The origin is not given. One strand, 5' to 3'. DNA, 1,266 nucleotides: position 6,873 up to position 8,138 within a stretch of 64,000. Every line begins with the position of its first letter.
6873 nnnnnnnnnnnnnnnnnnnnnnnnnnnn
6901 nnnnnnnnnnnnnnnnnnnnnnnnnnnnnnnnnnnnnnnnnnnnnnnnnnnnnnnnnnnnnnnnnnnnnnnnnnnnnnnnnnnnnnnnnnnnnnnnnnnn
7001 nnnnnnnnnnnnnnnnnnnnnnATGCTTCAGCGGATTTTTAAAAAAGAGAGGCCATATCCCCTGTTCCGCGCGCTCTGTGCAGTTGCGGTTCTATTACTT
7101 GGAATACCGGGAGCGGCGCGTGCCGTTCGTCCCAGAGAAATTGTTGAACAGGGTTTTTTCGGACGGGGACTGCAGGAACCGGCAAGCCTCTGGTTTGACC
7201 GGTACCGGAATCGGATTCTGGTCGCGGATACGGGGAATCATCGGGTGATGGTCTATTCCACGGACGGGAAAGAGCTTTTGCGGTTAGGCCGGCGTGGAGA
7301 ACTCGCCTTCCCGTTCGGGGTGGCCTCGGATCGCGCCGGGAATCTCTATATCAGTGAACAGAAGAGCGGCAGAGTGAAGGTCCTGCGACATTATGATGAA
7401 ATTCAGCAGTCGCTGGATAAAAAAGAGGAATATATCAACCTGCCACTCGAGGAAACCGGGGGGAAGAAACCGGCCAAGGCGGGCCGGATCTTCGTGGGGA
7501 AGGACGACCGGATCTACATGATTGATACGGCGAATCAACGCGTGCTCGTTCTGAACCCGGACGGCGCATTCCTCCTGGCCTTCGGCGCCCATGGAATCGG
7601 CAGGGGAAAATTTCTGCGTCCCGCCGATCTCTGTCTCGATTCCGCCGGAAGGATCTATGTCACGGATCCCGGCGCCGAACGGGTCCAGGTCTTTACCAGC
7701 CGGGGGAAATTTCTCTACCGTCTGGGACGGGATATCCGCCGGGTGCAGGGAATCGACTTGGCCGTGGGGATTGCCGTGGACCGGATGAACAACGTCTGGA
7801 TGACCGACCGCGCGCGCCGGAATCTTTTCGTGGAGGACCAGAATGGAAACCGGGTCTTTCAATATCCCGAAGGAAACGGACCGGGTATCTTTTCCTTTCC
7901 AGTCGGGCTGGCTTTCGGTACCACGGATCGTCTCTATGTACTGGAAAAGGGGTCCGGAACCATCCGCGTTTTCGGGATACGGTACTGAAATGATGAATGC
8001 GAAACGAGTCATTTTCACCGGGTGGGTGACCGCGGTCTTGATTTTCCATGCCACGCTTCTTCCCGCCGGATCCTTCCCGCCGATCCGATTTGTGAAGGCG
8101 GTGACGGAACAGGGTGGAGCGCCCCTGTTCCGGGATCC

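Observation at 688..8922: Three NHL-repeat propellers and a 10-blade PD40 lipoprotein are interleaved with the OmcS-like genes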

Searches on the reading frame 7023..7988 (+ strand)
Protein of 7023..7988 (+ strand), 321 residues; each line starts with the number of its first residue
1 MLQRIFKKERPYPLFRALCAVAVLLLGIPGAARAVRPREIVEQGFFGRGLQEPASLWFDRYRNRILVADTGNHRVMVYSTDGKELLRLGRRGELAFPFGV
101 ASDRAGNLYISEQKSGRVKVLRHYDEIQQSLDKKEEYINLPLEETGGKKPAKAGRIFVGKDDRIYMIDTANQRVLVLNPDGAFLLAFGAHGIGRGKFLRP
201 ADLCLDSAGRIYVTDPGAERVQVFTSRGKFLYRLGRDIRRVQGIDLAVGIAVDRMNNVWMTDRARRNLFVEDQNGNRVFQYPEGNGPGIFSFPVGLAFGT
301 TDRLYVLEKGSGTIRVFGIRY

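Call 4: search_protein_families(library=pfam, proteins=[window:7023-7988:+], max_evalue=0.01)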
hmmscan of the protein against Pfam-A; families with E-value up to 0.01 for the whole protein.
window:7023-7988:+ (321 aa): 6 families
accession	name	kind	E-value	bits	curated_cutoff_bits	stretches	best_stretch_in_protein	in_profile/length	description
PF01436.27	NHL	-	1e-24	85.7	20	2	197-224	1-28/28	NHL repeat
PF17170.10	DUF5128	-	8.3e-13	48.6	22.9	1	160-232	52-126/321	6-bladed beta-propeller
PF08450.18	SGL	-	1.2e-05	25.5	26.3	1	102-253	8-142/246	SMP-30/Gluconolactonase/LRE-like region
PF06739.17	SBBP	-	6.4e-05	23.3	20.5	0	87-110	5-28/38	Beta-propeller repeat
PF15613.11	WSD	-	0.0014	19.2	25.4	0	253-281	9-38/69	Williams-Beuren syndrome DDT (WSD), D-TOX E motif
PF24684.1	Vgb_lyase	-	0.0049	16.2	50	0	95-314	13-204/290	Virginiamycin B lyase family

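Call 5: search_protein_families(library=ncbifam, proteins=[window:7023-7988:+], max_evalue=0.01)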
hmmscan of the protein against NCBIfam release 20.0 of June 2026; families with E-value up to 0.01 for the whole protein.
window:7023-7988:+ (321 aa): 3 families
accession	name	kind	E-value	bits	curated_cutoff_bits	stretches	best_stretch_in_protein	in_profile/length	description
NF035926.1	scyF_NHL_VPEP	equivalog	1.9e-30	106.2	350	1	50-243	101-292/376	scytonemin biosynthesis PEP-CTERM protein ScyF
NF033206.1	ScyE_fam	subfamily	3.3e-07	30.2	80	0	94-117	7-30/333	ScyD/ScyE family protein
NF047780.1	LIC12708_fam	subfamily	4.8e-05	22.4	150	0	154-236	123-222/391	LIC_12708 family protein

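Call 51: find_homologous_proteins(query=window:7023-7988:+, max_evalue=0.00001)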
Query window:7023-7988:+ (321 aa): 372 proteins with E <= 0.00001 among 8000 candidates; the best 120 are listed.
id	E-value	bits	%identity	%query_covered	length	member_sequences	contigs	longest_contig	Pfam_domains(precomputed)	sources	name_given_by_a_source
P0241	2.9e-212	722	100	100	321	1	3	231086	PF17170.11,PF01436.28,PF08450.19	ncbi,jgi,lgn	-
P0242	9.2e-117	408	62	93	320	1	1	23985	PF06977.18,PF17170.11,PF01436.28,PF06739.18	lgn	-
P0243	5.5e-45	172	33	51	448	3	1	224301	PF17170.11,PF13449.13,PF01436.28,PF25021.2,PF06739.18,PF08450.19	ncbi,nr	ncbi:MAG: 6-bladed beta-propeller [Acidimicrobiales bacterium]|nr:6-bladed beta-propeller [Acidimicr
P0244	8.8e-41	158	34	83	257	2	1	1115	PF17170.11,PF01436.28,PF08450.19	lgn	-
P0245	2.0e-38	150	29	77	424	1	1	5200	PF17170.11,PF13449.13,PF01436.28,PF25021.2,PF08450.19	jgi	-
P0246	9.2e-38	148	29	79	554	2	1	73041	PF13360.14,PF17170.11,PF23500.2,PF13449.13,PF24684.2,PF01436.28,PF25021.2,PF08450.19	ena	-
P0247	1.0e-37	148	31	61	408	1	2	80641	PF17170.11,PF01436.28,PF08450.19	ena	-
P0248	2.4e-37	147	31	79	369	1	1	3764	PF17170.11,PF01731.27,PF01436.28,PF25021.2,PF06739.18,PF08450.19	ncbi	-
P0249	2.7e-37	147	32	50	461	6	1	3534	PF17170.11,PF13449.13,PF24684.2,PF01436.28,PF25021.2,PF08450.19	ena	-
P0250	5.2e-37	146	33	83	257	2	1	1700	PF17170.11,PF01436.28,PF08450.19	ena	-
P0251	2.2e-36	144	27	84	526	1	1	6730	PF17170.11,PF24684.2,PF15869.12,PF01436.28,PF25021.2,PF08450.19,PF00630.26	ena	-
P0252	2.7e-34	137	28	81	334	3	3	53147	PF07494.18,PF17170.11,PF01436.28,PF25021.2,PF06739.18,PF08450.19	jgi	jgi:sugar lactone lactonase YvrE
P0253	1.6e-33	134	29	62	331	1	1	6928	PF17170.11,PF01731.27,PF01436.28,PF25021.2,PF06739.18,PF08450.19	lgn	-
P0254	5.9e-33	132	26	82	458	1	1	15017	PF17170.11,PF02393.22,PF24684.2,PF01436.28,PF25021.2,PF06739.18,PF08450.19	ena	-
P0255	8.7e-33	132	30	72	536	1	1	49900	PF17170.11,PF01436.28,PF25021.2,PF06739.18,PF08450.19,PF00630.26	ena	-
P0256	2.6e-32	130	32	62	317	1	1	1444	PF17170.11,PF01436.28,PF25021.2,PF06739.18,PF08450.19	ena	-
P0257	5.2e-32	129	30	78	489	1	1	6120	PF17170.11,PF13449.13,PF24684.2,PF01436.28,PF25021.2,PF06739.18,PF08450.19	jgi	jgi:sugar lactone lactonase YvrE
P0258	2.7e-31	127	29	84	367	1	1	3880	PF17170.11,PF01731.27,PF22807.3,PF01436.28,PF25021.2,PF08450.19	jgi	jgi:DNA-binding beta-propeller fold protein YncE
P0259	3.9e-31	126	33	50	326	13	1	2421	PF17170.11,PF13449.13,PF20067.6,PF02393.22,PF24684.2,PF01436.28,PF25021.2,PF06739.18,PF08450.19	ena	-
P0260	4.4e-31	126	30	68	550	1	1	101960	PF17170.11,PF18962.8,PF20067.6,PF01436.28,PF25021.2,PF06739.18,PF08450.19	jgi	-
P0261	6.7e-31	126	30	64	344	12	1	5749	PF17170.11,PF13449.13,PF02393.22,PF24684.2,PF01436.28,PF25021.2,PF06739.18,PF08450.19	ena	-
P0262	9.0e-31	125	29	70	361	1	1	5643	PF17170.11,PF01731.27,PF15869.12,PF01436.28,PF25021.2,PF08450.19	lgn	-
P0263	1.1e-30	125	35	48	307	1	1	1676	PF17170.11,PF24684.2,PF01436.28,PF25021.2,PF06739.18,PF08450.19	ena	-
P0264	2.1e-30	124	27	93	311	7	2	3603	PF07494.18,PF17170.11,PF22807.3,PF01436.28,PF25021.2,PF06739.18,PF08450.19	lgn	-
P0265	5.7e-30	123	32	96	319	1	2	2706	PF07494.18,PF17170.11,PF01436.28,PF06739.18,PF08450.19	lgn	-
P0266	5.7e-30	123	26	82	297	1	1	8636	PF17170.11,PF01436.28,PF25021.2,PF06739.18,PF08450.19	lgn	-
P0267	5.8e-30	123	30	83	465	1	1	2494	PF17170.11,PF24684.2,PF01436.28,PF25021.2,PF08450.19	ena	-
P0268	7.1e-30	122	28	83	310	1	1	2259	PF07494.18,PF17170.11,PF01436.28,PF25021.2,PF06739.18,PF08450.19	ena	-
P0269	2.0e-29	121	28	81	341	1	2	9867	PF07494.18,PF17170.11,PF22807.3,PF24684.2,PF01436.28,PF25021.2,PF06739.18,PF08450.19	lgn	-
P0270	3.5e-29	120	30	79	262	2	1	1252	PF13360.14,PF17170.11,PF23500.2,PF01436.28,PF08450.19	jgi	jgi:DNA-binding beta-propeller fold protein YncE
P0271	3.7e-29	120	28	84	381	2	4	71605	PF17170.11,PF01731.27,PF01436.28,PF25021.2,PF06739.18,PF08450.19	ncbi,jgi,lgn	-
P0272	4.7e-29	120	28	81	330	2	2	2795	PF07494.18,PF17170.11,PF22807.3,PF01436.28,PF25021.2,PF06739.18,PF08450.19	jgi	-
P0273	6.2e-29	119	35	65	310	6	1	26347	PF07494.18,PF17170.11,PF01436.28,PF25021.2,PF06739.18,PF08450.19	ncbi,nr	ncbi:MAG TPA: NHL repeat-containing protein [Pirellulales bacterium]|nr:NHL repeat-containing protei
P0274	1.0e-28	119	27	82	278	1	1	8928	PF17170.11,PF01436.28,PF25021.2,PF06739.18,PF08450.19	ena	-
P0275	1.1e-28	118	32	67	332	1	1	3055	PF07494.18,PF17170.11,PF01436.28,PF08450.19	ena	-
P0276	1.4e-28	118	26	80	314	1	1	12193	PF17170.11,PF01436.28,PF25021.2,PF08450.19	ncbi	-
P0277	2.6e-28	117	30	80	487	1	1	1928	PF17170.11,PF02393.22,PF01436.28,PF25021.2,PF08450.19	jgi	-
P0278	2.7e-28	117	25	82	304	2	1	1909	PF07494.18,PF17170.11,PF22807.3,PF01436.28,PF25021.2,PF08450.19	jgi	jgi:DNA-binding beta-propeller fold protein YncE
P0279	3.0e-28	117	30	52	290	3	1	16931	PF07494.18,PF17170.11,PF13449.13,PF24684.2,PF01436.28,PF25021.2,PF08450.19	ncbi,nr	ncbi:MAG: hypothetical protein A2V98_26105 [Planctomycetes bacterium RBG_16_64_12]|nr:MAG: hypotheti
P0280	3.3e-28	117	28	70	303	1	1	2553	PF07494.18,PF17170.11,PF01436.28,PF25021.2,PF08450.19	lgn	-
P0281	5.9e-28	116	30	95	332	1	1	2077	PF17170.11,PF01436.28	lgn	-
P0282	6.1e-28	116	34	70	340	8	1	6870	PF07494.18,PF17170.11,PF13449.13,PF22807.3,PF24684.2,PF01436.28,PF25021.2,PF08450.19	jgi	jgi:sugar lactone lactonase YvrE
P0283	8.8e-28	115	31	73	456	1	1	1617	PF07494.18,PF17170.11,PF01436.28,PF06739.18,PF08450.19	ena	-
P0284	9.9e-28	115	28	80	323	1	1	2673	PF17170.11,PF01436.28,PF25021.2,PF08450.19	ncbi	-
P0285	1.1e-27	115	27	84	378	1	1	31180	PF17170.11,PF01731.27,PF01436.28,PF25021.2,PF06739.18,PF08450.19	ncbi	-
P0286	1.5e-27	115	29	94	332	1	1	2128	PF17170.11,PF01436.28,PF06739.18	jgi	jgi:DNA-binding beta-propeller fold protein YncE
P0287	2.4e-27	114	35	65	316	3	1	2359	PF17170.11,PF01436.28,PF25021.2,PF08450.19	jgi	jgi:DNA-binding beta-propeller fold protein YncE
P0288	3.6e-27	113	31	64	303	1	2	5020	PF17170.11,PF01436.28,PF25021.2,PF08450.19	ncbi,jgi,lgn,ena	jgi:DNA-binding beta-propeller fold protein YncE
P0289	5.5e-27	113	24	88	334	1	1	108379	PF07494.18,PF17170.11,PF01436.28,PF08450.19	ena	-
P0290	7.0e-27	113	29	70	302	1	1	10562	PF17170.11,PF01436.28,PF25021.2,PF08450.19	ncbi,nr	ncbi:MAG: hypothetical protein A2V70_00125 [Planctomycetes bacterium RBG_13_63_9]|nr:MAG: hypothetic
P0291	8.1e-27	112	28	80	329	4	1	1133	PF07494.18,PF17170.11,PF01436.28,PF25021.2,PF06739.18,PF08450.19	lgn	-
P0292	8.6e-27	112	27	57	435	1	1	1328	PF17170.11,PF13449.13,PF24684.2,PF01436.28,PF25021.2,PF08450.19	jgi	jgi:DNA-binding beta-propeller fold protein YncE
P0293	8.9e-27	112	26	69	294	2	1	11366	PF17170.11,PF13449.13,PF24684.2,PF01436.28,PF08450.19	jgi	jgi:DNA-binding beta-propeller fold protein YncE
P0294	1.0e-26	112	27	83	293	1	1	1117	PF17170.11,PF01436.28,PF25021.2,PF08450.19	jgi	-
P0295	1.1e-26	112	23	94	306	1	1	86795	PF17170.11,PF01436.28,PF08450.19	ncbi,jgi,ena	jgi:hypothetical protein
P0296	1.3e-26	112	27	83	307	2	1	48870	PF17170.11,PF01436.28,PF25021.2,PF06739.18,PF08450.19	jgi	jgi:DNA-binding beta-propeller fold protein YncE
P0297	1.3e-26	112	27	70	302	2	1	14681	PF07494.18,PF17170.11,PF22807.3,PF01436.28,PF25021.2,PF08450.19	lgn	-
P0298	1.3e-26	112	29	69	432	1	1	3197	PF17170.11,PF24684.2,PF01436.28,PF25021.2,PF08450.19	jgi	jgi:sugar lactone lactonase YvrE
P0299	1.4e-26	112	32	58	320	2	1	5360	PF17170.11,PF13449.13,PF24684.2,PF01436.28,PF25021.2,PF08450.19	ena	-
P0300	1.5e-26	111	31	67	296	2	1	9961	PF07494.18,PF17170.11,PF22807.3,PF01436.28,PF25021.2,PF08450.19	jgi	jgi:sugar lactone lactonase YvrE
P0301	1.8e-26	111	34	73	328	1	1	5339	PF07494.18,PF17170.11,PF01436.28,PF25021.2,PF08450.19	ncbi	-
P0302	1.8e-26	111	28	79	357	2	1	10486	PF17170.11,PF01731.27,PF15869.12,PF01436.28,PF25021.2,PF08450.19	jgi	-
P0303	2.0e-26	111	31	45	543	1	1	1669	PF17170.11,PF01436.28,PF25021.2,PF06739.18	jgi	jgi:hypothetical protein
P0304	2.1e-26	111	32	61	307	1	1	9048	PF07494.18,PF17170.11,PF22807.3,PF01436.28,PF25021.2,PF06739.18,PF08450.19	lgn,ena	-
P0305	2.2e-26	111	27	80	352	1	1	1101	PF17170.11,PF01731.27,PF13449.13,PF20067.6,PF22807.3,PF24684.2,PF01436.28,PF25021.2,PF06739.18,PF08450.19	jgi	jgi:DNA-binding beta-propeller fold protein YncE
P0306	2.5e-26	111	28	79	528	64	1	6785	PF13367.12,PF13449.13,PF22701.4,PF24684.2,PF01436.28,PF25021.2,PF06739.18,PF08450.19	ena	-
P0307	2.6e-26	111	32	67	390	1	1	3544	PF17170.11,PF01731.27,PF22807.3,PF01436.28,PF25021.2,PF06739.18,PF08450.19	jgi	jgi:DNA-binding beta-propeller fold protein YncE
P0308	2.6e-26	111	27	80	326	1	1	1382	PF17170.11,PF01436.28,PF25021.2,PF08450.19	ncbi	-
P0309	2.6e-26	111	31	74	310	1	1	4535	PF07494.18,PF17170.11,PF24684.2,PF01436.28,PF25021.2,PF08450.19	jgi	jgi:DNA-binding beta-propeller fold protein YncE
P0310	3.1e-26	110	32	43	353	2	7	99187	PF17170.11,PF13449.13,PF02393.22,PF24684.2,PF01436.28,PF25021.2,PF06739.18,PF08450.19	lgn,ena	-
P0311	3.4e-26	110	34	65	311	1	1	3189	PF17170.11,PF01436.28,PF25021.2,PF06739.18,PF08450.19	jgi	jgi:DNA-binding beta-propeller fold protein YncE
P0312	3.7e-26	110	30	59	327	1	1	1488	PF07494.18,PF17170.11,PF01436.28,PF25021.2,PF08450.19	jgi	jgi:DNA-binding beta-propeller fold protein YncE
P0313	3.8e-26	110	31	62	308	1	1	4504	PF07494.18,PF17170.11,PF01436.28,PF25021.2,PF08450.19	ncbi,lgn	-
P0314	3.8e-26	110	30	80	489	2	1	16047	PF17170.11,PF13449.13,PF20067.6,PF24684.2,PF01436.28,PF25021.2,PF08450.19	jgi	jgi:DNA-binding beta-propeller fold protein YncE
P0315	5.2e-26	110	30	86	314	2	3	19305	PF17170.11,PF01436.28,PF06739.18,PF08450.19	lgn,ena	-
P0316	5.6e-26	110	33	67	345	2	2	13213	PF17170.11,PF01436.28,PF25021.2,PF08450.19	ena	-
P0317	8.7e-26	109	28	88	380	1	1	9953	PF17170.11,PF01436.28,PF06739.18,PF08450.19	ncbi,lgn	-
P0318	1.0e-25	109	27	70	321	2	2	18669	PF17170.11,PF01436.28,PF25021.2,PF08450.19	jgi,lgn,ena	-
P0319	1.1e-25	109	31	70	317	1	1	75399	PF07494.18,PF17170.11,PF01436.28,PF25021.2,PF06739.18,PF08450.19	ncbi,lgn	-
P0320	1.2e-25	108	27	80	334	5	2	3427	PF17170.11,PF01731.27,PF01436.28,PF25021.2,PF08450.19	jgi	-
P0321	1.4e-25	108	30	70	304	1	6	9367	PF17170.11,PF13449.13,PF01436.28,PF25021.2,PF08450.19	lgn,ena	-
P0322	1.5e-25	108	32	74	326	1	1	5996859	PF07494.18,PF22807.3,PF01436.28,PF25021.2,PF06739.18,PF08450.19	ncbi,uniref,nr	ncbi:NHL repeat-containing protein [Adhaeretor mobilis]|uniref:Serine/threonine-protein kinase PknD 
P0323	1.5e-25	108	29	69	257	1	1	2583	PF07494.18,PF17170.11,PF01436.28,PF08450.19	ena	-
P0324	1.6e-25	108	31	67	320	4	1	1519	PF17170.11,PF24684.2,PF01436.28,PF25021.2,PF08450.19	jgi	jgi:DNA-binding beta-propeller fold protein YncE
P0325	1.9e-25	108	30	80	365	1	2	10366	PF17170.11,PF01731.27,PF01436.28,PF25021.2,PF08450.19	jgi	-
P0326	2.1e-25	108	22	83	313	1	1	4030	PF17170.11,PF01436.28,PF25021.2,PF08450.19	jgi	jgi:DNA-binding beta-propeller fold protein YncE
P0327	2.4e-25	107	33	74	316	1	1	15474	PF17170.11,PF01436.28,PF08450.19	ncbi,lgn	ncbi:MAG: NHL repeat-containing protein [Planctomycetota bacterium]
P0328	2.9e-25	107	30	67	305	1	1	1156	PF17170.11,PF01436.28,PF25021.2,PF08450.19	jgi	jgi:DNA-binding beta-propeller fold protein YncE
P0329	4.0e-25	107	28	75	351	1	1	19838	PF17170.11,PF01731.27,PF20067.6,PF01436.28,PF25021.2,PF06739.18,PF08450.19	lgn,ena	-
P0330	4.5e-25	107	31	69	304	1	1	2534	PF17170.11,PF01436.28,PF08450.19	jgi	jgi:DNA-binding beta-propeller fold protein YncE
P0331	4.7e-25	106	27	84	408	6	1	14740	PF17170.11,PF01436.28,PF06739.18,PF08450.19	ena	-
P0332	4.9e-25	106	26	92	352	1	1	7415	PF17170.11,PF01731.27,PF01436.28,PF06739.18,PF08450.19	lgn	-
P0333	5.2e-25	106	34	51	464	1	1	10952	PF17170.11,PF13449.13,PF01436.28,PF25021.2,PF06739.18,PF08450.19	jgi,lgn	jgi:DNA-binding beta-propeller fold protein YncE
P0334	5.2e-25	106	26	83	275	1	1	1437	PF07494.18,PF17170.11,PF22807.3,PF01436.28,PF25021.2,PF06739.18,PF08450.19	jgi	jgi:DNA-binding beta-propeller fold protein YncE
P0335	5.4e-25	106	33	42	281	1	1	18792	PF17170.11,PF01436.28,PF08450.19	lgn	-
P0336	6.1e-25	106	29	84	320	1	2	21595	PF17170.11,PF01436.28,PF06739.18,PF08450.19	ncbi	-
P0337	6.1e-25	106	35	58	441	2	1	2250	PF17170.11,PF13449.13,PF24684.2,PF01436.28,PF25021.2,PF06739.18,PF08450.19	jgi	jgi:DNA-binding beta-propeller fold protein YncE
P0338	6.5e-25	106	32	65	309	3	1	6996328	PF17170.11,PF01436.28,PF25021.2,PF08450.19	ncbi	ncbi:NHL repeat-containing protein [Isosphaeraceae bacterium EP7]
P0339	6.6e-25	106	25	79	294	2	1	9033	PF07494.18,PF17170.11,PF01436.28,PF08450.19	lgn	-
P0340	7.2e-25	106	27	68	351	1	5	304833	PF17170.11,PF01731.27,PF24684.2,PF01436.28,PF25021.2,PF06739.18,PF08450.19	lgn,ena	-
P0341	8.2e-25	106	28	81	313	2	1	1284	PF07494.18,PF17170.11,PF13449.13,PF01436.28,PF25021.2,PF06739.18,PF08450.19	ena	-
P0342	1.0e-24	105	26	83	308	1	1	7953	PF17170.11,PF01436.28,PF25021.2,PF08450.19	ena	-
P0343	1.2e-24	105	25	90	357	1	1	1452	PF17170.11,PF01436.28,PF06739.18,PF08450.19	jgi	jgi:DNA-binding beta-propeller fold protein YncE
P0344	1.3e-24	105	30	83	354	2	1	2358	PF17170.11,PF01731.27,PF01436.28,PF08450.19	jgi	jgi:DNA-binding beta-propeller fold protein YncE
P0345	1.4e-24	105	30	61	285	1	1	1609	PF07494.18,PF01436.28,PF25021.2,PF08450.19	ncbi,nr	ncbi:MAG TPA: NHL repeat-containing protein, partial [Pirellulales bacterium]|nr:NHL repeat-containi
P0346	1.5e-24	105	31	67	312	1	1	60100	PF17170.11,PF01436.28,PF25021.2,PF08450.19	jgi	jgi:sugar lactone lactonase YvrE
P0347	1.6e-24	105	31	73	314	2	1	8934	PF07494.18,PF17170.11,PF01436.28,PF25021.2,PF08450.19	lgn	-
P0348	1.6e-24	105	31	84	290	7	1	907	PF17170.11,PF13449.13,PF24684.2,PF01436.28,PF25021.2,PF06739.18,PF08450.19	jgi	jgi:DNA-binding beta-propeller fold protein YncE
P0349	1.8e-24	105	31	94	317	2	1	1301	PF17170.11,PF01436.28,PF25021.2,PF06739.18,PF08450.19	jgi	-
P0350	1.8e-24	105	27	90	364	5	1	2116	PF17170.11,PF01436.28,PF06739.18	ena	-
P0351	3.1e-24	104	28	80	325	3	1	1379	PF07494.18,PF17170.11,PF13449.13,PF24684.2,PF01436.28,PF25021.2,PF06739.18,PF08450.19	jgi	-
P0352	4.4e-24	103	29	67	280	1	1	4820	PF07494.18,PF17170.11,PF22172.3,PF22807.3,PF01436.28,PF06739.18,PF08450.19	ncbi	-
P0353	6.2e-24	103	30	58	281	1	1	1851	PF17170.11,PF01436.28,PF25021.2,PF08450.19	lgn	-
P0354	7.4e-24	103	31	79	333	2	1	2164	PF17170.11,PF01436.28,PF08450.19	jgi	-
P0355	9.7e-24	102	31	65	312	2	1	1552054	PF17170.11,PF18975.7,PF01436.28,PF25021.2,PF08450.19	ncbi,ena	-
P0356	1.4e-23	102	26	95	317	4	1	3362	PF07494.18,PF17170.11,PF13449.13,PF22701.4,PF22807.3,PF24684.2,PF01436.28,PF25021.2,PF06739.18,PF08450.19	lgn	-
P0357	1.5e-23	102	26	82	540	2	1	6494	PF13367.12,PF17170.11,PF13449.13,PF22701.4,PF24684.2,PF01436.28,PF25021.2,PF06739.18,PF08450.19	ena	-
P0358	1.5e-23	102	30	69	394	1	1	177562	PF17170.11,PF24684.2,PF15869.12,PF01436.28,PF25021.2,PF06739.18,PF08450.19,PF00630.26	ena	-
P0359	1.5e-23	102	30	57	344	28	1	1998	PF17170.11,PF24684.2,PF01436.28,PF25021.2,PF06739.18,PF08450.19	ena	-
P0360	1.9e-23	101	26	81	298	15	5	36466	PF07494.18,PF17170.11,PF01436.28,PF25021.2,PF08450.19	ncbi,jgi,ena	-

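Call 73: predict_structure(alignment_id=A3)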
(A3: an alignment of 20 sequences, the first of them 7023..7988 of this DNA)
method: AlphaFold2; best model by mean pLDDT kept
length: 321 residues; sequences in the alignment: 20
mean_pLDDT: 88.4   pTM: 0.85
mean pLDDT of the five models: 88.4, 88.2, 88.1, 87.5, 86.6
residues with pLDDT >= 90: 230; 70-90: 44; 50-70: 39; < 50: 8
segments of 3 or more residues with pLDDT < 50: 1-3, 238-241
pLDDT, mean of each block of 10 residues (from residue 1): 49 57 60 82 96 98 97 97 94 92 97 95 82 84 85 96 97 97 97 96 96 95 97 71 81 95 93 88 78 96 96 97 89
secondary structure, 60 per line:
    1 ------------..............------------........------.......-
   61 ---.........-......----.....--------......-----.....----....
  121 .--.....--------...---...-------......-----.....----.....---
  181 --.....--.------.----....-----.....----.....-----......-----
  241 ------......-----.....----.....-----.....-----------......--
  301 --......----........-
elements in order: H13-26 E39-46 E53-59 E64-69 E74-79 E84-88 E97-102 E108-112 E117-121 H124-128 E137-139 E153-158 E164-168 E173-177 E183-187 E202-205 E211-215 E220-224 E230-235 E247-252 E258-262 E267-271 E277-281 E293-298 E303-308 E313-320
